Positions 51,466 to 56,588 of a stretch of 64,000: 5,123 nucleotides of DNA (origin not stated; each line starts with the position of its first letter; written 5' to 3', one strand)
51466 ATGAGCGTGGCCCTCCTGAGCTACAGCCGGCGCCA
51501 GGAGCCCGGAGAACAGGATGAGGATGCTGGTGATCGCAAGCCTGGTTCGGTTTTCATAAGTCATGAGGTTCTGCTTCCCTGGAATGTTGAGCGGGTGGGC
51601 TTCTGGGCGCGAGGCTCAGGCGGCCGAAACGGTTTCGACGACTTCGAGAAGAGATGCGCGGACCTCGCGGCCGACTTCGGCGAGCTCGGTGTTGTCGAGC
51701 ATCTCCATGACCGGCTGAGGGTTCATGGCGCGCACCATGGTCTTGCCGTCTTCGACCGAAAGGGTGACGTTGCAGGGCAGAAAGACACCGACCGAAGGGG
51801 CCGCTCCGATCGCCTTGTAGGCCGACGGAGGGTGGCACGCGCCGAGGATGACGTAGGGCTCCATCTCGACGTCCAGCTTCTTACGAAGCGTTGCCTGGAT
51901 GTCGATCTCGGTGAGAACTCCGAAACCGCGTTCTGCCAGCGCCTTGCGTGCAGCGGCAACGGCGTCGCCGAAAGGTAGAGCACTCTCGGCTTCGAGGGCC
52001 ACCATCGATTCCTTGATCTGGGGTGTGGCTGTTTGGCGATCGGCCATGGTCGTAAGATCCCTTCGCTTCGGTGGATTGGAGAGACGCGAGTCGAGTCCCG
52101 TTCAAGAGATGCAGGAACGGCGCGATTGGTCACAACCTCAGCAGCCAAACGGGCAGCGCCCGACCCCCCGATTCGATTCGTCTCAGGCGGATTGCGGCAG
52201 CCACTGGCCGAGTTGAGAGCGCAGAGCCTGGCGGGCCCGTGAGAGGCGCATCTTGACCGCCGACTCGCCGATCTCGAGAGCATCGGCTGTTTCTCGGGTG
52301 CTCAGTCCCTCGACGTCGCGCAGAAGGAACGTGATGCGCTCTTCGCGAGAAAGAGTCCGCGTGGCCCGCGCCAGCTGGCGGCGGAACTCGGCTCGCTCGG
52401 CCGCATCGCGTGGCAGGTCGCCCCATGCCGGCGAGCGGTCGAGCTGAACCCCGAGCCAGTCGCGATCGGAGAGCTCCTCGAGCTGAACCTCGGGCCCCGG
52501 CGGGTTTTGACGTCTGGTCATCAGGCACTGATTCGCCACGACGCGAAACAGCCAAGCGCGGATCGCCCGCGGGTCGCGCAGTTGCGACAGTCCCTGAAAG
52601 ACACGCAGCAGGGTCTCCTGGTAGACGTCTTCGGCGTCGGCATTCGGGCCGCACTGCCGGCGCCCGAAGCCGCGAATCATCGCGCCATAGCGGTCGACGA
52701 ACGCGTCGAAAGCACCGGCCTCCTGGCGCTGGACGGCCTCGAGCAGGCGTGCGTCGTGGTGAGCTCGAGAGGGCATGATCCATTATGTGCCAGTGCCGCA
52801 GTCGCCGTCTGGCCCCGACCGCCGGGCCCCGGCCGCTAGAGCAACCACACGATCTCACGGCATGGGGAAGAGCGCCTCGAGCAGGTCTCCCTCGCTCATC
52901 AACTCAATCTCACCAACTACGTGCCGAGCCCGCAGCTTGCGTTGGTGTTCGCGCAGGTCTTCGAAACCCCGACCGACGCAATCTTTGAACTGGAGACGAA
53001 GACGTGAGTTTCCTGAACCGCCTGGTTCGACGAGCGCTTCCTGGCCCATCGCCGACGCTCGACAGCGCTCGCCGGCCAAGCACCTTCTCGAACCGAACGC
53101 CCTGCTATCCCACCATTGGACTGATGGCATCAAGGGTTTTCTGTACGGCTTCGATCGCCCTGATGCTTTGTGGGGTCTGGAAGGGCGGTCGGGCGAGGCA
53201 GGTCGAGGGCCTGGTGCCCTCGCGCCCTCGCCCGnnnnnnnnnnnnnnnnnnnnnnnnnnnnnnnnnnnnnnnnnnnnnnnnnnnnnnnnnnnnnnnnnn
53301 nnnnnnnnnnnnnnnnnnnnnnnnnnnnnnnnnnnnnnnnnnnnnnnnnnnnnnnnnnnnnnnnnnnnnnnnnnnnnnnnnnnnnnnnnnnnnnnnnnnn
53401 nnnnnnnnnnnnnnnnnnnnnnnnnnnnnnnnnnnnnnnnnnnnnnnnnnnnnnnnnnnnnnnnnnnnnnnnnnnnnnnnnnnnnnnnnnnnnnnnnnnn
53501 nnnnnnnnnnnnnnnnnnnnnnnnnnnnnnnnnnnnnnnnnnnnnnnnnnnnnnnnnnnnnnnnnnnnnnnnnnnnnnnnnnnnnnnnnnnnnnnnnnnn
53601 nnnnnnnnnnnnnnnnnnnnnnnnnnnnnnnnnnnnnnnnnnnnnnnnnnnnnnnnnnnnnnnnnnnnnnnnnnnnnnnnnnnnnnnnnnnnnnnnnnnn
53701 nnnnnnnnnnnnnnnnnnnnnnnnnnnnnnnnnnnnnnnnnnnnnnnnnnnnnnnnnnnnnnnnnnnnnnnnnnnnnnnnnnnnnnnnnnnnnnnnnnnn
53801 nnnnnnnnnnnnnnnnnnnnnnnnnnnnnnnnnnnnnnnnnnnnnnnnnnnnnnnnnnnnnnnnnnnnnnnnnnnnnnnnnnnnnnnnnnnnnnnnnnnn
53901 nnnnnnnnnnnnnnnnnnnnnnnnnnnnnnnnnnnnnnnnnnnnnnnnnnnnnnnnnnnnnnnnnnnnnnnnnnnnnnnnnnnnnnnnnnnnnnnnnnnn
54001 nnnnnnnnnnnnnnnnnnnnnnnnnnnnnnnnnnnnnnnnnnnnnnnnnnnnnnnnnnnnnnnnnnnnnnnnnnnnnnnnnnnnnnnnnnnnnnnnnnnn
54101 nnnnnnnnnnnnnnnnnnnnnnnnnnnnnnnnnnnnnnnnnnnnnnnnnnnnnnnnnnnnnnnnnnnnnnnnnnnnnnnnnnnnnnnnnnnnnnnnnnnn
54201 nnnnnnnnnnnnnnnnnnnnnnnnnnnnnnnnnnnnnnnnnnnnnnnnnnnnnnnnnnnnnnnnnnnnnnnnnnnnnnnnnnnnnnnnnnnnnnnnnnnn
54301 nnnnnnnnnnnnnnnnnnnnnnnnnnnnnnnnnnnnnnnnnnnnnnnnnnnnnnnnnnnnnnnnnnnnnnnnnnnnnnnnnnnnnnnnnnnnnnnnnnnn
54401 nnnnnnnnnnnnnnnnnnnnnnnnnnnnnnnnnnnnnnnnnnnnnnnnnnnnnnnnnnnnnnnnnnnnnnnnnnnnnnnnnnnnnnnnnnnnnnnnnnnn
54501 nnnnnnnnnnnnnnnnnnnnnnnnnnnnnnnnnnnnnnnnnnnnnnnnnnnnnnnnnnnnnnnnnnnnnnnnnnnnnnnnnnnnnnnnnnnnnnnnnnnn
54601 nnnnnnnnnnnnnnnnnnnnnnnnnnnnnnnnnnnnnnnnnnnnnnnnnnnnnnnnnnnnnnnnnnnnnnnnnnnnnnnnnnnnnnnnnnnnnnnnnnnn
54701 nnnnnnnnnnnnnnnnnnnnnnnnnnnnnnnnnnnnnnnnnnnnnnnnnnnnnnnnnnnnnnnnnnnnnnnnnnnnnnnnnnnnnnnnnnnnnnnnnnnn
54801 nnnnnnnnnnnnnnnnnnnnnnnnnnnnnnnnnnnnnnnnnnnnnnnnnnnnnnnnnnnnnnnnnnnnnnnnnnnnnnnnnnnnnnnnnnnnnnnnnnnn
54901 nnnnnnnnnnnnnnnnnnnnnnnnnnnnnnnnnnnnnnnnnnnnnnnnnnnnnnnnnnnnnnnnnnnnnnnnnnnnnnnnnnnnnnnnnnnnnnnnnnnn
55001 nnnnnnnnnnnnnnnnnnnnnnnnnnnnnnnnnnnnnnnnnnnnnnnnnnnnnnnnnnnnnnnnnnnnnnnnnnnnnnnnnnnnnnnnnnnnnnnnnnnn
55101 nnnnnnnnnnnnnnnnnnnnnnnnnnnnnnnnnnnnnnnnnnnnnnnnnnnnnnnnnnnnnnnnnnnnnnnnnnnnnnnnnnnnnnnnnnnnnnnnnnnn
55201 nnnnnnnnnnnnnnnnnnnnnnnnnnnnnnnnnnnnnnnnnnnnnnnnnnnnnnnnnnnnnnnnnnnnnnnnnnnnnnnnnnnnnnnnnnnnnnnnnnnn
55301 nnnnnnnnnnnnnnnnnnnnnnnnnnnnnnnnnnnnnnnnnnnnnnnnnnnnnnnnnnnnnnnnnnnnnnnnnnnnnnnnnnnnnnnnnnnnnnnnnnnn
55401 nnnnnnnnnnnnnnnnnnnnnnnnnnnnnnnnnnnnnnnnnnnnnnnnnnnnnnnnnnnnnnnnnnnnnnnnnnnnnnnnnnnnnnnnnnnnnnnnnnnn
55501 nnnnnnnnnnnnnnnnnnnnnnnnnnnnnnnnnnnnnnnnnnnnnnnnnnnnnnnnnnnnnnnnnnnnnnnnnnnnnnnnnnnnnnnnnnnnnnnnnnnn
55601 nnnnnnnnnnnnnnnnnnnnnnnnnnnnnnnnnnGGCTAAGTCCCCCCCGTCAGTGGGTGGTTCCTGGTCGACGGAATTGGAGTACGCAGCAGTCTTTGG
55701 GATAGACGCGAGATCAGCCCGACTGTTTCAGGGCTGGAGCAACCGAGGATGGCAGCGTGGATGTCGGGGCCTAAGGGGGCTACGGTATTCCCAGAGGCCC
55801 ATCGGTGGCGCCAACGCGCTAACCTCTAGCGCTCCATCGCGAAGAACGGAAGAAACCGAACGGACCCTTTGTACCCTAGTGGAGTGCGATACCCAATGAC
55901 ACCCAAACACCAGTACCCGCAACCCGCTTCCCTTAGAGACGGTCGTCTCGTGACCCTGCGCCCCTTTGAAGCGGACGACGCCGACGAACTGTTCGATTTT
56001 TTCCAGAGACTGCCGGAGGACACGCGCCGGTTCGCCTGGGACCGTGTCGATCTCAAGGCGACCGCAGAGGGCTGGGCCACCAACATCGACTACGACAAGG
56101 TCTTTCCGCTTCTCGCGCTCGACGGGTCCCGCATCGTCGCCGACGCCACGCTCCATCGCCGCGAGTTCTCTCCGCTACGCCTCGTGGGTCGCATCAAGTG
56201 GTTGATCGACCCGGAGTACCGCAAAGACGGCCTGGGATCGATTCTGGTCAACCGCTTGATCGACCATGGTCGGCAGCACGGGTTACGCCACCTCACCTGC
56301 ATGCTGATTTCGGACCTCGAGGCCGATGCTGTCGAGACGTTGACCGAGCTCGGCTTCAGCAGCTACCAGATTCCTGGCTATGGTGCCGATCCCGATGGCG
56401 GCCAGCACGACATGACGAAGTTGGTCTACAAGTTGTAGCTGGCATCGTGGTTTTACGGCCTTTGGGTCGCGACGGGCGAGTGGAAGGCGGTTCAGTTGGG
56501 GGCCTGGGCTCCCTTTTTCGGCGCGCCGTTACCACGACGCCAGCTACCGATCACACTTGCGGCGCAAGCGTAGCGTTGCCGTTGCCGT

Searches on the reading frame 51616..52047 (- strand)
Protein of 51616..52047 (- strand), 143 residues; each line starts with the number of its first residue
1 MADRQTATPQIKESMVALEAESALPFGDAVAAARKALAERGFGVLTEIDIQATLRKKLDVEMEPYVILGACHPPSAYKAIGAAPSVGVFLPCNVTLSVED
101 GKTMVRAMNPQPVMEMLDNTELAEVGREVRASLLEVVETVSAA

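Call 53: search_protein_families(library=pfam, proteins=[window:51616-52047:-], max_evalue=0.0001)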
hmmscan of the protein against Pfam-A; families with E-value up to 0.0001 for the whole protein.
window:51616-52047:- (143 aa): 1 family
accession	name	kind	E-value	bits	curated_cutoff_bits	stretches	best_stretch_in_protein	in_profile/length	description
PF03625.19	DUF302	-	3.1e-22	78.7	23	1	48-110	1-63/63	Domain of unknown function DUF302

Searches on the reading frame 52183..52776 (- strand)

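Call 53: search_protein_families(library=pfam, proteins=[window:52183-52776:-], max_evalue=0.0001)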
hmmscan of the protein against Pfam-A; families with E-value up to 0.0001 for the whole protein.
window:52183-52776:- (197 aa): 3 families
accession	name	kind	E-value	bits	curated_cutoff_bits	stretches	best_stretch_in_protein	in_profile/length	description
PF04542.20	Sigma70_r2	-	8.6e-14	51.5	24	1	27-91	2-68/71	Sigma-70 region 2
PF08281.18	Sigma70_r4_2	-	4.4e-13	49.1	25.7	1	133-185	2-54/54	Sigma-70, region 4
PF04545.22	Sigma70_r4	-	7.8e-07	28.9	24.1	1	141-186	4-49/50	Sigma-70, region 4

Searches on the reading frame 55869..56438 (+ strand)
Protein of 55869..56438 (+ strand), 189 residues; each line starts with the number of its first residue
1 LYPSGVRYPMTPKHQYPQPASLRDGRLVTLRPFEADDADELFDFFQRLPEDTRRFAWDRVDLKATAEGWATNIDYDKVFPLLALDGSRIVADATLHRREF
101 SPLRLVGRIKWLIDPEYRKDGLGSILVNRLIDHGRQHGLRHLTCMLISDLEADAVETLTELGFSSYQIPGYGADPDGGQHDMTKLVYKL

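Call 53: search_protein_families(library=pfam, proteins=[window:55869-56438:+], max_evalue=0.0001)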
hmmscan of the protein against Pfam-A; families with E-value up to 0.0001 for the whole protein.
window:55869-56438:+ (189 aa): 2 families
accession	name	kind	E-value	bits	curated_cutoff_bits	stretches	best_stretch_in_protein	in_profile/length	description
PF00583.31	Acetyltransf_1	-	3.7e-08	34.1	20.7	1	51-163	10-116/116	Acetyltransferase (GNAT) family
PF13302.13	Acetyltransf_3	-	3.6e-07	31.4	25.4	1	28-144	2-119/138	Acetyltransferase (GNAT) domain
